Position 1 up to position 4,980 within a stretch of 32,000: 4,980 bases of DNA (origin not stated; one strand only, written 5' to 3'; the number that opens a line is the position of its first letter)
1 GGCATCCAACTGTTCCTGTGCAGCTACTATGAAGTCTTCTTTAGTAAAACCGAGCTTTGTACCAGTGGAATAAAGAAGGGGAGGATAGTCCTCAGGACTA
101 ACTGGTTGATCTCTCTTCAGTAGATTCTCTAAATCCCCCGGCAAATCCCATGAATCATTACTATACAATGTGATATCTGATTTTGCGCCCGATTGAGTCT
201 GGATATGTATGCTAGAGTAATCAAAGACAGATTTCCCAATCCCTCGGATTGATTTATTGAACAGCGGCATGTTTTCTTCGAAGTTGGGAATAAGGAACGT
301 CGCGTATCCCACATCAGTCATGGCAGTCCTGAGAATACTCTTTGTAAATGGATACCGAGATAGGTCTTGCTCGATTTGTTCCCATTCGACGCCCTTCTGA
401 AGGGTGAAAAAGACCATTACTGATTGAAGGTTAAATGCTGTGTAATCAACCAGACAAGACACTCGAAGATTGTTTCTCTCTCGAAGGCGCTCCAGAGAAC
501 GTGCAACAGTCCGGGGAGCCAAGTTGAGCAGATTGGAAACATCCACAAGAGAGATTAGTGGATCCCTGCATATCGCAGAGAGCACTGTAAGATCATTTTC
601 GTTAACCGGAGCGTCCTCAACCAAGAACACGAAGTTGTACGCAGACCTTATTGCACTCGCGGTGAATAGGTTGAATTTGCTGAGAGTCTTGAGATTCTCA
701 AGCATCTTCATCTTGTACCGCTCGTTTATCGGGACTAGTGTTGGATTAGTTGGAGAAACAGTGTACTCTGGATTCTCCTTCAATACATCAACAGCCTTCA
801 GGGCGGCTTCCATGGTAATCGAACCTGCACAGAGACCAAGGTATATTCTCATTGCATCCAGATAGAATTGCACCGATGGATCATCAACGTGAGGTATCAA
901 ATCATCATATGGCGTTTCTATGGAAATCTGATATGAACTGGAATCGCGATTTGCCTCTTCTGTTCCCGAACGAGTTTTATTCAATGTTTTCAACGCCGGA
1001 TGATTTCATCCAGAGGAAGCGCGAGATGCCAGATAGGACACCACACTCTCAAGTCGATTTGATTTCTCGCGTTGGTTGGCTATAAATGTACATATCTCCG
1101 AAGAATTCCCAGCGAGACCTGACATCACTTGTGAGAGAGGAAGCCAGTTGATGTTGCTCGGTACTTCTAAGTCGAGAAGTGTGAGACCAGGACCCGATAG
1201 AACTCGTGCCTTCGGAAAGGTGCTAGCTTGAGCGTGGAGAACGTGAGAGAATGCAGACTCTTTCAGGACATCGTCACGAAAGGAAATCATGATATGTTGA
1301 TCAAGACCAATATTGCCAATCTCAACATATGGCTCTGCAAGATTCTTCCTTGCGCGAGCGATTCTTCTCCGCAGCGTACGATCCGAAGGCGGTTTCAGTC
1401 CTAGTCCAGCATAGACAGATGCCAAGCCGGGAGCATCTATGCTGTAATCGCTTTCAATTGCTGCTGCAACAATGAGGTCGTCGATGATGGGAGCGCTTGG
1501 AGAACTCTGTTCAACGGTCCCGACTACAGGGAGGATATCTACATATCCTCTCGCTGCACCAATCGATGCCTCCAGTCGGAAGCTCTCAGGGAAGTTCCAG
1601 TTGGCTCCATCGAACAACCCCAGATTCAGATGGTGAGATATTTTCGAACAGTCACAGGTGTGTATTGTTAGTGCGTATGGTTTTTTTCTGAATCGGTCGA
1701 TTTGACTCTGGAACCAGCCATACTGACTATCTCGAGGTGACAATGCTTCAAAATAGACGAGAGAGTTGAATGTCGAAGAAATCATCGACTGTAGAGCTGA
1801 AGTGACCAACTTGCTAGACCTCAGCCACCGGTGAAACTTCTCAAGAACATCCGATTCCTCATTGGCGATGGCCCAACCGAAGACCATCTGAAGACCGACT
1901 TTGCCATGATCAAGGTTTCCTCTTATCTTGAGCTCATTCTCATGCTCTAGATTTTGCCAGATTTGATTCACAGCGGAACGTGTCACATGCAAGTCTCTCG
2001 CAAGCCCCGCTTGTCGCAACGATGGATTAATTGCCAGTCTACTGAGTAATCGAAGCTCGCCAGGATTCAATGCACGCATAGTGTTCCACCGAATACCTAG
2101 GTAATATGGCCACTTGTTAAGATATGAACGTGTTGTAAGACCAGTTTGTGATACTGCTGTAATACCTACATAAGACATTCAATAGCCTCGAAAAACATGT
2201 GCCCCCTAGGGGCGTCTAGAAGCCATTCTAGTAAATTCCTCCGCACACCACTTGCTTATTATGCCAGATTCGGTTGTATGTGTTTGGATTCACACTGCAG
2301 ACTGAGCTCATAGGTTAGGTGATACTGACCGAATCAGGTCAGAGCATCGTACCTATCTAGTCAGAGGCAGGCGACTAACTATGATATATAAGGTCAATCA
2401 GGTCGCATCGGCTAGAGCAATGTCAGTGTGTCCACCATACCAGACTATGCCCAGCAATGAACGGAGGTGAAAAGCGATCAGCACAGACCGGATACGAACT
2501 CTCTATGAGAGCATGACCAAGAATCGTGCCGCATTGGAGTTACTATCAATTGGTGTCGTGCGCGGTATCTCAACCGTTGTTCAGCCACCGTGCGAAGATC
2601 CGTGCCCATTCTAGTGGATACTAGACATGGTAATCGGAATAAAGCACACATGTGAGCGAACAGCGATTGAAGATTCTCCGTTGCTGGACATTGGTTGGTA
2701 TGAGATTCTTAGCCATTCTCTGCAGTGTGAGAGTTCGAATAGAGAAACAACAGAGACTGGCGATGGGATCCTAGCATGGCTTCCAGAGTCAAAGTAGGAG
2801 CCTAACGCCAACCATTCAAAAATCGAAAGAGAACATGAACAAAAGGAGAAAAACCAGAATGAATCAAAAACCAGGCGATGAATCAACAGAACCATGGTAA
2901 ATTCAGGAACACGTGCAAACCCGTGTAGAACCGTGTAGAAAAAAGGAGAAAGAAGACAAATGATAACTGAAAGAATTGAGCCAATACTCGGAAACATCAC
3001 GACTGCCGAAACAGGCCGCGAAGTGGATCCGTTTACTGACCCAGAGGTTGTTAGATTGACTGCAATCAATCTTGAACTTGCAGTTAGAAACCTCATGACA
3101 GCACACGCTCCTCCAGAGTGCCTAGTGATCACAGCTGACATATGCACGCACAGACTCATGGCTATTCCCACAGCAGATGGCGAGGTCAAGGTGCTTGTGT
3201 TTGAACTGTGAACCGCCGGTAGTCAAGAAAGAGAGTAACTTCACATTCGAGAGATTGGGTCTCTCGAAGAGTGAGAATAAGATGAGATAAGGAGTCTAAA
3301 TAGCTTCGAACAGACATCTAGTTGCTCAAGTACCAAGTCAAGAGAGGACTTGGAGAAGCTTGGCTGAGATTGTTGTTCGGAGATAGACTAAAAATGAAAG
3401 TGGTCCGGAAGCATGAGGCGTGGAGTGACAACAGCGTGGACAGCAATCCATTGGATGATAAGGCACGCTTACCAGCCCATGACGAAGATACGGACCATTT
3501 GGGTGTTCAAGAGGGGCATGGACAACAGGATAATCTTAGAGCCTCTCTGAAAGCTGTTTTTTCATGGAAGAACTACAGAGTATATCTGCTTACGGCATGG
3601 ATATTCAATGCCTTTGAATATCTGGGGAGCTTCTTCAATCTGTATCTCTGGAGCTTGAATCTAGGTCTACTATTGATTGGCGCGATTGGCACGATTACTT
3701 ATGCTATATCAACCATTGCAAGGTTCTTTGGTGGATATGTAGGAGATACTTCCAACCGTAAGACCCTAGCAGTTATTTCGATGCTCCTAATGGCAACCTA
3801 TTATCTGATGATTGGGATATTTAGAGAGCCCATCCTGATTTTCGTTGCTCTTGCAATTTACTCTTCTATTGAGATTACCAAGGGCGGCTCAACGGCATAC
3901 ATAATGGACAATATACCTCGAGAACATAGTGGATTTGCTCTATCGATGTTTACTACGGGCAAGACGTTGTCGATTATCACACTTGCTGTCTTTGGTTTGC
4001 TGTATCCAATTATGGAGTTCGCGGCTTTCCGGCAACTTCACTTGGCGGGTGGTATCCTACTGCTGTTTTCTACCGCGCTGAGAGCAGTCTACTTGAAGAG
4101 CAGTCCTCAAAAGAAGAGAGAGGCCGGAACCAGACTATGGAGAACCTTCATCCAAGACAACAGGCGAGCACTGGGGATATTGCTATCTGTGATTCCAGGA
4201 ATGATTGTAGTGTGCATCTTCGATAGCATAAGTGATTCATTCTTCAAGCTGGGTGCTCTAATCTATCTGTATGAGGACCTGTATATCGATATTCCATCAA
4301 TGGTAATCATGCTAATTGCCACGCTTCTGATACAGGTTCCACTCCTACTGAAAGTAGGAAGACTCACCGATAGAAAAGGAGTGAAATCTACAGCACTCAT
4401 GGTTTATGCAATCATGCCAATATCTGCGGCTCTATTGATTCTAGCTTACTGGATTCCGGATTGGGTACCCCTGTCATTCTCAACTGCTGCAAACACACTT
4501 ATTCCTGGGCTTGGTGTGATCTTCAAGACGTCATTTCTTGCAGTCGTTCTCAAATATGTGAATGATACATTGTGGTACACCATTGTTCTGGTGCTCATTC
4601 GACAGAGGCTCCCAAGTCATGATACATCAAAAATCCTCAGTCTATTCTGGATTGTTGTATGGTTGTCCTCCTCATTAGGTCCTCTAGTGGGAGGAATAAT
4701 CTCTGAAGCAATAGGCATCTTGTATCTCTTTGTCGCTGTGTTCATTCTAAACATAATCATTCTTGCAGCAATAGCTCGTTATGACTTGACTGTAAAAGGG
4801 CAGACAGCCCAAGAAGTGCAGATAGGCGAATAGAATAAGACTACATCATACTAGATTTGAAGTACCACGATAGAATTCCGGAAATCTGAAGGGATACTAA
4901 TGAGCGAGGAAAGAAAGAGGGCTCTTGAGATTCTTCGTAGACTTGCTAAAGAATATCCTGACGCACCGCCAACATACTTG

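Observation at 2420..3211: Cascade of five small ORFs transcribed divergently from two tandem Lrp/AsnC-like regulators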

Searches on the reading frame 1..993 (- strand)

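Call 6: search_protein_families(library=pfam, proteins=[window:1-993:-], max_evalue=0.1)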
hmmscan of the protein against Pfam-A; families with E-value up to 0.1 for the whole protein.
window:1-993:- (331 aa): 2 families
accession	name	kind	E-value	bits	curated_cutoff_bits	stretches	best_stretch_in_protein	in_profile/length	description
PF13412.12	HTH_24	-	1.7e-06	27.9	21.9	1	131-172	2-43/48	Winged helix-turn-helix DNA-binding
PF13404.12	HTH_AsnC-type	-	0.0017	18.6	27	1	134-171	5-42/42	AsnC-type helix-turn-helix domain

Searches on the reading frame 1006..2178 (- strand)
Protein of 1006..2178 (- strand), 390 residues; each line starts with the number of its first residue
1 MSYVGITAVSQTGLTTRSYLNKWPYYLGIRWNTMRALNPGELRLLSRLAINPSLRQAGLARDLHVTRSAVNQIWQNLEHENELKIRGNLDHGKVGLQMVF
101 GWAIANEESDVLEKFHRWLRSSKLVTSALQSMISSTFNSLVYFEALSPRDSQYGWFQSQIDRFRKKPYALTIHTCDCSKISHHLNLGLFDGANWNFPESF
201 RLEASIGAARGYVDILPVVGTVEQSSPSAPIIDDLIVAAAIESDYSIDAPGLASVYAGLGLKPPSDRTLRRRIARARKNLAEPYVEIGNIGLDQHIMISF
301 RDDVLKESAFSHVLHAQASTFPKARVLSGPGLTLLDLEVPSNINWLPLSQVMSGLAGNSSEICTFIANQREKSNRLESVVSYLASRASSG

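Call 6: search_protein_families(library=pfam, proteins=[window:1006-2178:-], max_evalue=0.1)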
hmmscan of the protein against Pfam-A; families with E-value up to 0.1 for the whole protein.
window:1006-2178:- (390 aa): 2 families
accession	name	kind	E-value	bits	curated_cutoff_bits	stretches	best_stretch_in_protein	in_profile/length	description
PF01047.28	MarR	-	0.001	19.3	24.6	1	37-80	1-44/59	MarR family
PF12802.13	MarR_2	-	0.0029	18.2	27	1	37-78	3-45/61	MarR family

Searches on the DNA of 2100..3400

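Call 10: search_rna_families(source=window, start=2100, end=3400, threshold=evalue, max_evalue=10)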
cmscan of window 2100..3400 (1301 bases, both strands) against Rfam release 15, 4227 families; matches with E-value up to 10: 4.
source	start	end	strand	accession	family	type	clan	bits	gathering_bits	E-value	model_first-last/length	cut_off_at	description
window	3246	3310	+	RF01651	ceN69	Gene; snRNA; snoRNA; CD-box;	-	22.6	45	0.14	1-107/107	no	Caenorhabditis snoRNA ceN69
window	2138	2176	-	RF03476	mir-7360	Gene; miRNA;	-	17.6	47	4.9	1-59/59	no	mir-7360 microRNA precursor family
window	2437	2473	+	RF01323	CRISPR-DR10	Gene; CRISPR;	-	15.8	39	3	1-37/37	no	CRISPR RNA direct repeat element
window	2535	2603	+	RF02186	ST7-OT3_4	Gene; lncRNA;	-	11.1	80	9.8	1-73/73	no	ST7 overlapping transcript 3 conserved region 4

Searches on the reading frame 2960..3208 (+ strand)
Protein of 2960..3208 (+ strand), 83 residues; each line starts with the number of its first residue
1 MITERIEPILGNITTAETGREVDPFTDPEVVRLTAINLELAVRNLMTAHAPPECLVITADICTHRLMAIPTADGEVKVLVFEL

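Call 6: search_protein_families(library=pfam, proteins=[window:2960-3208:+], max_evalue=0.1)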
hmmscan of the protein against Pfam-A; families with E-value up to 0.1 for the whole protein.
window:2960-3208:+ (83 aa): 0 families

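Call 28: find_homologous_proteins(query=window:2960-3208:+, max_evalue=0.001)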
Query window:2960-3208:+ (83 aa): 74 proteins with E <= 0.001 among 75 candidates. Only proteins of 45 to 146 residues were searched: fused or split forms outside these lengths cannot appear, so this answer is no evidence that the protein stands alone or is whole; lengths 'longer' or 'shorter' looks for them.
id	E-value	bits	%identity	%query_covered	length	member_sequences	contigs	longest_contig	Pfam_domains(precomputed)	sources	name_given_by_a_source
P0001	1.3e-44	167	98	99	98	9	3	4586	-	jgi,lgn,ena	jgi:hypothetical protein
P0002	4.2e-41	156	90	99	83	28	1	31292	-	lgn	-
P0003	1.5e-40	154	87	99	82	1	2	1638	-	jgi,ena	-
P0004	2.7e-40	153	88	99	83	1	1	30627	-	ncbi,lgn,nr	ncbi:MAG: hypothetical protein JW779_06975 [Candidatus Thorarchaeota archaeon]|nr:hypothetical prote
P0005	7.8e-40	151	90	99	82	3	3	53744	-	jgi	jgi:hypothetical protein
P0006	8.5e-40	151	87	99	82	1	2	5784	-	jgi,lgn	-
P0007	9.7e-40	151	88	99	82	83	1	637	-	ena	-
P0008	2.4e-39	150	89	99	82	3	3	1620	-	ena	-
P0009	4.2e-39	149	89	99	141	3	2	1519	-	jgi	jgi:hypothetical protein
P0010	1.7e-38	147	89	95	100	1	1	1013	-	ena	-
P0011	4.2e-38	146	84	99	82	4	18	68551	-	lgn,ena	-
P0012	4.7e-38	146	84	99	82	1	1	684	-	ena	-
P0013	1.1e-37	145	85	99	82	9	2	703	-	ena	-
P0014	1.9e-36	141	80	99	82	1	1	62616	-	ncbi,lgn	-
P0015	2.1e-35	137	78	98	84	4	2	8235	-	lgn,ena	-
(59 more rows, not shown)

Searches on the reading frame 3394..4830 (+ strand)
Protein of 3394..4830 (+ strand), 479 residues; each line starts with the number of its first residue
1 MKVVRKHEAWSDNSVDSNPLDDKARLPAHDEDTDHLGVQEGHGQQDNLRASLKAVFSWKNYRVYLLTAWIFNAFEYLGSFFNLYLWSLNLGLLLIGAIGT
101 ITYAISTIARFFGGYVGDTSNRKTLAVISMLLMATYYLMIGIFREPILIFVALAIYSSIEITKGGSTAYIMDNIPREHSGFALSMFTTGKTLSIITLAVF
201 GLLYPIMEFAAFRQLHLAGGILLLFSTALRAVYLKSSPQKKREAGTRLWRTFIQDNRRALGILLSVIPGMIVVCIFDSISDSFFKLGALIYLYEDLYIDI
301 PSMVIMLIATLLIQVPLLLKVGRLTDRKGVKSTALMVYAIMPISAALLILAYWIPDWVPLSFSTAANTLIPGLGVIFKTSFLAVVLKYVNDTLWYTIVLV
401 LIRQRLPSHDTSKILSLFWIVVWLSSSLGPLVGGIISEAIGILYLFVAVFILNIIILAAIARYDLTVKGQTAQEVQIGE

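Call 6: search_protein_families(library=pfam, proteins=[window:3394-4830:+], max_evalue=0.1)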
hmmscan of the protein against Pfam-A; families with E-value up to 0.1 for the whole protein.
window:3394-4830:+ (479 aa): 2 families
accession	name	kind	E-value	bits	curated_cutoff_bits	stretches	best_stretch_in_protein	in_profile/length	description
PF07690.21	MFS_1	-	6.5e-16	58.6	33.4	1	73-358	11-297/347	Major Facilitator Superfamily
PF12832.13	MFS_1_like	-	0.0052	16.3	25.2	1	46-186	199-342/373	MFS_1 like family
